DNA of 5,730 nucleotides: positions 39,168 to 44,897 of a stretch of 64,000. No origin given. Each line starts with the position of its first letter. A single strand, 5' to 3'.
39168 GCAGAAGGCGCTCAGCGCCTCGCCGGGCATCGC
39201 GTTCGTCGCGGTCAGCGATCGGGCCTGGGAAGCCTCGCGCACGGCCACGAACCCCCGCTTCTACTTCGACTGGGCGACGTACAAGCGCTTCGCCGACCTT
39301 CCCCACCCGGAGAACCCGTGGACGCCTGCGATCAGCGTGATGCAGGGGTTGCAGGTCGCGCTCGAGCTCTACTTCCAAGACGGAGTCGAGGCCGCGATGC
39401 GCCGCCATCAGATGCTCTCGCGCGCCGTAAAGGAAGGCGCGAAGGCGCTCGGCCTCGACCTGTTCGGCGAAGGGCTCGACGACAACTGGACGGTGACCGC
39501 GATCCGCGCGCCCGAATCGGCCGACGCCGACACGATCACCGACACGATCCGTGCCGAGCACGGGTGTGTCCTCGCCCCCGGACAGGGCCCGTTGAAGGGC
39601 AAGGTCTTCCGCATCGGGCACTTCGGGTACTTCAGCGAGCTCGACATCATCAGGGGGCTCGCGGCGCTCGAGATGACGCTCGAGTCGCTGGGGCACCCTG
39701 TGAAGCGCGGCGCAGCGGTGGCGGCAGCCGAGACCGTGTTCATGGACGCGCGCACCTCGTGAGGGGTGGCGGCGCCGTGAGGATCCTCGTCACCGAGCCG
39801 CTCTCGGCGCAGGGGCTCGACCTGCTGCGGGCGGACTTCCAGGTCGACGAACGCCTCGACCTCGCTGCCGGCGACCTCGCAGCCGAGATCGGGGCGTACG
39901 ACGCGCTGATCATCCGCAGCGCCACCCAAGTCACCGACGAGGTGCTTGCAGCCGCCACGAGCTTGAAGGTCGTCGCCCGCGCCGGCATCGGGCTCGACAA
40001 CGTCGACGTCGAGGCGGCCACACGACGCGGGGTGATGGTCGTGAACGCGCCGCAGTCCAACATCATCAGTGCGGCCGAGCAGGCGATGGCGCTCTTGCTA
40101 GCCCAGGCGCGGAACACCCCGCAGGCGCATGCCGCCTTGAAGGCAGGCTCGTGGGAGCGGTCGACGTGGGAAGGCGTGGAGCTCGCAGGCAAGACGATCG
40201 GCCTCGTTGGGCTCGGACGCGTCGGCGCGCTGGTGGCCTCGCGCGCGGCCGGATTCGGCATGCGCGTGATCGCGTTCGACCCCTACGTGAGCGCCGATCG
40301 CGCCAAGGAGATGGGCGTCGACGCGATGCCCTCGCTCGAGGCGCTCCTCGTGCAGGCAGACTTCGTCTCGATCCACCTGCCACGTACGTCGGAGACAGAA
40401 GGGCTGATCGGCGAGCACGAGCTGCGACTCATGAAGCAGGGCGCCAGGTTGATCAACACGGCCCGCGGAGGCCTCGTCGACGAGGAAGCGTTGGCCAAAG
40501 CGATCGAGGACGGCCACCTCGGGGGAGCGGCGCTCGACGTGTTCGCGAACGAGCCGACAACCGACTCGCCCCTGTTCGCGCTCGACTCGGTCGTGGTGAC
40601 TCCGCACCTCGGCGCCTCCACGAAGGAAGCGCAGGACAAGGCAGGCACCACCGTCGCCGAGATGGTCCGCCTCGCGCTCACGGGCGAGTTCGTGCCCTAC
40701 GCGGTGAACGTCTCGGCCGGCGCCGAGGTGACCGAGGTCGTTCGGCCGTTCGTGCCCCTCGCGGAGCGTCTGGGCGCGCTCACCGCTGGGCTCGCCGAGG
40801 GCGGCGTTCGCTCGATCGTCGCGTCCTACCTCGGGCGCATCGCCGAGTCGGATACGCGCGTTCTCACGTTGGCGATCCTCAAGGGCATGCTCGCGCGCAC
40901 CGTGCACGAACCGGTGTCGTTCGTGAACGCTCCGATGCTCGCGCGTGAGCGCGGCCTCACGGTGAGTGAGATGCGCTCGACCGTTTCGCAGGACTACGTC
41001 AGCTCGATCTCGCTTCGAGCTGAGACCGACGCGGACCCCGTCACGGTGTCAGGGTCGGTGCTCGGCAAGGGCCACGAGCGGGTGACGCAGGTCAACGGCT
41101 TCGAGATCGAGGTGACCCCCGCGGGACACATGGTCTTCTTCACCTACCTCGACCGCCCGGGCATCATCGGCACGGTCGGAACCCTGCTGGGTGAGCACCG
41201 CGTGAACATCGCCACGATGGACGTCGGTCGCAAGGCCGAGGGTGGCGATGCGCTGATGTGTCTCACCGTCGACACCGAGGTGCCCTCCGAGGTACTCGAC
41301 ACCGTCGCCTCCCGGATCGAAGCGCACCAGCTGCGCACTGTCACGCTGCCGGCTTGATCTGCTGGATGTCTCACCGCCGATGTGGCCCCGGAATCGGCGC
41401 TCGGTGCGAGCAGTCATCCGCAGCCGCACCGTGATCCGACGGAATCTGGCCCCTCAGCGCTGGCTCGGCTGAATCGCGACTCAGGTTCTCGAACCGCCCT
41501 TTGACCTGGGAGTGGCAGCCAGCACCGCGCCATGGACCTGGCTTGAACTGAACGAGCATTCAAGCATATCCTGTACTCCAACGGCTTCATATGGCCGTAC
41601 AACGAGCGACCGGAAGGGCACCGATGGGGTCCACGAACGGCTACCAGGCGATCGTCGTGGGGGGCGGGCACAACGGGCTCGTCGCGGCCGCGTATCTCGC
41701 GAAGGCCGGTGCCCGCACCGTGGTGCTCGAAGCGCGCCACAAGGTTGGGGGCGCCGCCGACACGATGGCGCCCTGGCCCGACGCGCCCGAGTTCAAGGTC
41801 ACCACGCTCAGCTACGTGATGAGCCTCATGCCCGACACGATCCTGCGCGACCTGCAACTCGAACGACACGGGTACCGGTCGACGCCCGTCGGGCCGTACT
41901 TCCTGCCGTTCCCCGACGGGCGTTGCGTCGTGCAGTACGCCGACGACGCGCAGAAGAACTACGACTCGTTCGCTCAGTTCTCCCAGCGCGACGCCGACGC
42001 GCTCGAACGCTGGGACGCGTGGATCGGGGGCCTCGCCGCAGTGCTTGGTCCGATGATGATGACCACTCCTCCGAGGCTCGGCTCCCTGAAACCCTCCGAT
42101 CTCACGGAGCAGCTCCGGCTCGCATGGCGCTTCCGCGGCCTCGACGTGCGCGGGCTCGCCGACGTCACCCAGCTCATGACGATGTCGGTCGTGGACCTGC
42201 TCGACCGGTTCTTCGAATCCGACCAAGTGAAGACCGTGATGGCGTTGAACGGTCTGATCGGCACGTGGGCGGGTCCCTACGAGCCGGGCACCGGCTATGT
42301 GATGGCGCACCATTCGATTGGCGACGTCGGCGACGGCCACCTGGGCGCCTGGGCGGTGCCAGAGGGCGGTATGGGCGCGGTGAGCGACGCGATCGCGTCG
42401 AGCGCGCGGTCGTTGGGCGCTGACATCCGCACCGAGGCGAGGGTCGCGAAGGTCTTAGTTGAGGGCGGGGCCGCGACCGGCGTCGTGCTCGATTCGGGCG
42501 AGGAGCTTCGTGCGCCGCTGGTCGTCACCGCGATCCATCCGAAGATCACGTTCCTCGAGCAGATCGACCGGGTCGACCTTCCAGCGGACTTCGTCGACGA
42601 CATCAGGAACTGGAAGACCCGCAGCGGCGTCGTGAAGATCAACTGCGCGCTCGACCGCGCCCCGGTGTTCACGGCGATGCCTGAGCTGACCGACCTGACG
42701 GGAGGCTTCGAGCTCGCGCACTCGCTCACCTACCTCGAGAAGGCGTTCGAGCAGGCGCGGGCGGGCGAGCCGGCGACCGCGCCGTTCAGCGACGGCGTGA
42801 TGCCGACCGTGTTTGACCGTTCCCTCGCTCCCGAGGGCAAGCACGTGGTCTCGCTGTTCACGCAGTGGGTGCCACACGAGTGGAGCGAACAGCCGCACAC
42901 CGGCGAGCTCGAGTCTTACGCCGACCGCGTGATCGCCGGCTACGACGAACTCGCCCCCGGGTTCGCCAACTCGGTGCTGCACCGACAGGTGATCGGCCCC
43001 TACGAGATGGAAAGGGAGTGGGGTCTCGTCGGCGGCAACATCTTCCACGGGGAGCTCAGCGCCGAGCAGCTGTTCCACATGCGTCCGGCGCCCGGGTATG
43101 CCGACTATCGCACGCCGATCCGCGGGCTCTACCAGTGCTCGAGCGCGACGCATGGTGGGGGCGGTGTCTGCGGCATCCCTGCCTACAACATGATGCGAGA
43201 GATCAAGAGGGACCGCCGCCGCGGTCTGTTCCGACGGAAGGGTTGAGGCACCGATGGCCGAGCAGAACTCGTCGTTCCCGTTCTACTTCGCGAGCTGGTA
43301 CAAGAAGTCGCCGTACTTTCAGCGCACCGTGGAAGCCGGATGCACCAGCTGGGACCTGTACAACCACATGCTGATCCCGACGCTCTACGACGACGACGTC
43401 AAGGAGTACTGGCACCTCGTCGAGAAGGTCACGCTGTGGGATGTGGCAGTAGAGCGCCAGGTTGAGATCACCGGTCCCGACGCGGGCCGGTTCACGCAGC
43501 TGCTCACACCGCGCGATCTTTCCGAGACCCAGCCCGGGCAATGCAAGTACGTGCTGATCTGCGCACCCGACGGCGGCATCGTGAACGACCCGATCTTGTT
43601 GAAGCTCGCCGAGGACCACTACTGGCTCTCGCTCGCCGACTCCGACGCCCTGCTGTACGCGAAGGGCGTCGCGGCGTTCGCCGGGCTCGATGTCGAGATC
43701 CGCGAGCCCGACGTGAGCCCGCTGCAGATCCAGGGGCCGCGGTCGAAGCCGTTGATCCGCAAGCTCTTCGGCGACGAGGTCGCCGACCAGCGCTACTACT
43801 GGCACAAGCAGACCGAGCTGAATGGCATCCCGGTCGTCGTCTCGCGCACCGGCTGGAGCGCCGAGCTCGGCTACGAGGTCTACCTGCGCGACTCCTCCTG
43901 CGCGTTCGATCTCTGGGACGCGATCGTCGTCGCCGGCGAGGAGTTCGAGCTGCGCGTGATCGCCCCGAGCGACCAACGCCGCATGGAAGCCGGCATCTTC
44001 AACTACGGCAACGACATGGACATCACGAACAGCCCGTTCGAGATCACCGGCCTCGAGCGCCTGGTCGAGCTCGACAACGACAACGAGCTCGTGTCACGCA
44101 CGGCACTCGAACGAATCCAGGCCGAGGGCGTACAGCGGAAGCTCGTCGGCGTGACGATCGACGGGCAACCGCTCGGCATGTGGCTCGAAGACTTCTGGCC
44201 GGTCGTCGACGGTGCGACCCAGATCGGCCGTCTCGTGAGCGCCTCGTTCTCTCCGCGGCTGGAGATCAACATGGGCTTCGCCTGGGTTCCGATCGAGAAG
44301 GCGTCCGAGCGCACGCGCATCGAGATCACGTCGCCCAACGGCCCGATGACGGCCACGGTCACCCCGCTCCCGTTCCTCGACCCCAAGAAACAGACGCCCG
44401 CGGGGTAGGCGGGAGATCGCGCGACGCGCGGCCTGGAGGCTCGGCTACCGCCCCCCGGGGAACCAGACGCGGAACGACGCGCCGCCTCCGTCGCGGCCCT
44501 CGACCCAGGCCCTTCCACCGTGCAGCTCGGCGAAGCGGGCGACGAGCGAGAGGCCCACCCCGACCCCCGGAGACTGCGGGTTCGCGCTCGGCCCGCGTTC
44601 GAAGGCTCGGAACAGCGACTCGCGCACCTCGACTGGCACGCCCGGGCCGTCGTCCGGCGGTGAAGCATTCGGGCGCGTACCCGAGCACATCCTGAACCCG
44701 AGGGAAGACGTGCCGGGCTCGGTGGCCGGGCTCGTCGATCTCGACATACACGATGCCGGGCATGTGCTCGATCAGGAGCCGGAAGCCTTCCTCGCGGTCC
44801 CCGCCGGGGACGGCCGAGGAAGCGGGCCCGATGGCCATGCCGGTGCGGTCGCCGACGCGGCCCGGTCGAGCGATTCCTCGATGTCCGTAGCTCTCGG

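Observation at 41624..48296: Methyl-group locus: amine-oxidase-fold flavoprotein, two DmdA/GcvT-like folate enzymes and two tandem SAM methyltransferases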

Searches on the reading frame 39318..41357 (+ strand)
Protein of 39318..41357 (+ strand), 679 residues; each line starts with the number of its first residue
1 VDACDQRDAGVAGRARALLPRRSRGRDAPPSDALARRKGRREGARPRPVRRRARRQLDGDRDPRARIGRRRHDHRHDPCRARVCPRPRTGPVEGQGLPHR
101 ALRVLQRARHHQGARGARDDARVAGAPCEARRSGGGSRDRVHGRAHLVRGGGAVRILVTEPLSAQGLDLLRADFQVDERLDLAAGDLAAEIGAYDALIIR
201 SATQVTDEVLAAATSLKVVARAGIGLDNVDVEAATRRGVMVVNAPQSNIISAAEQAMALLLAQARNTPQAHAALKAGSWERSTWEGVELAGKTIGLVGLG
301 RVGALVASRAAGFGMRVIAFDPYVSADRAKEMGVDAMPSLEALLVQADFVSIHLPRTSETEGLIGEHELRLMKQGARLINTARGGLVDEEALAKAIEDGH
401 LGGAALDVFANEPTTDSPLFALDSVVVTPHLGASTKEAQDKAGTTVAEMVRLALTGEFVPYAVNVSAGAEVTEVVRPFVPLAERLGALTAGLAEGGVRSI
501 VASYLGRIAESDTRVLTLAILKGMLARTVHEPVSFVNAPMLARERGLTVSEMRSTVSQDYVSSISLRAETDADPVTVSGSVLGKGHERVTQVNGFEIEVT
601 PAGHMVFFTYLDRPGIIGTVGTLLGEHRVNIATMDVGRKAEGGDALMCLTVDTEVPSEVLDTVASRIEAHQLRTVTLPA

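Call 12: search_protein_families(library=pfam, proteins=[window:39318-41357:+], max_evalue=0.0001)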
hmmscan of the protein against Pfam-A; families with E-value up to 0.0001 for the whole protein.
window:39318-41357:+ (679 aa): 5 families
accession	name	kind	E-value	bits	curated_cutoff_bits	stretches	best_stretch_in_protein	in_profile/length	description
PF02826.25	2-Hacid_dh_C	-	5e-61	205.6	25.1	1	257-432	1-178/178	D-isomer specific 2-hydroxyacid dehydrogenase, NAD binding domain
PF00389.36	2-Hacid_dh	-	1.9e-32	112.2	24.6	1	156-464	1-134/134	D-isomer specific 2-hydroxyacid dehydrogenase, catalytic domain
PF19304.4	PGDH_inter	-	1.4e-26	93.4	27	1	475-593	2-119/119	D-3-phosphoglycerate dehydrogenase intervening domain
PF01842.31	ACT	-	1.2e-10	41.4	27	1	604-665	1-63/66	ACT domain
PF03446.21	NAD_binding_2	-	9.9e-06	26.1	21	1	293-397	1-108/161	NAD binding domain of 6-phosphogluconate dehydrogenase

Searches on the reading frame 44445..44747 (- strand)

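Call 82: search_protein_families(library=pfam, proteins=[window:44445-44747:-], max_evalue=0.01)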
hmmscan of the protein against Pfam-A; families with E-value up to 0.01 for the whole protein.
window:44445-44747:- (100 aa): 1 family
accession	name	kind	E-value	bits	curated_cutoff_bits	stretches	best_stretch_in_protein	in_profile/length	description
PF02518.31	HATPase_c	-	1.5e-14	54.8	26.4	1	32-97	44-108/111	Histidine kinase-, DNA gyrase B-, and HSP90-like ATPase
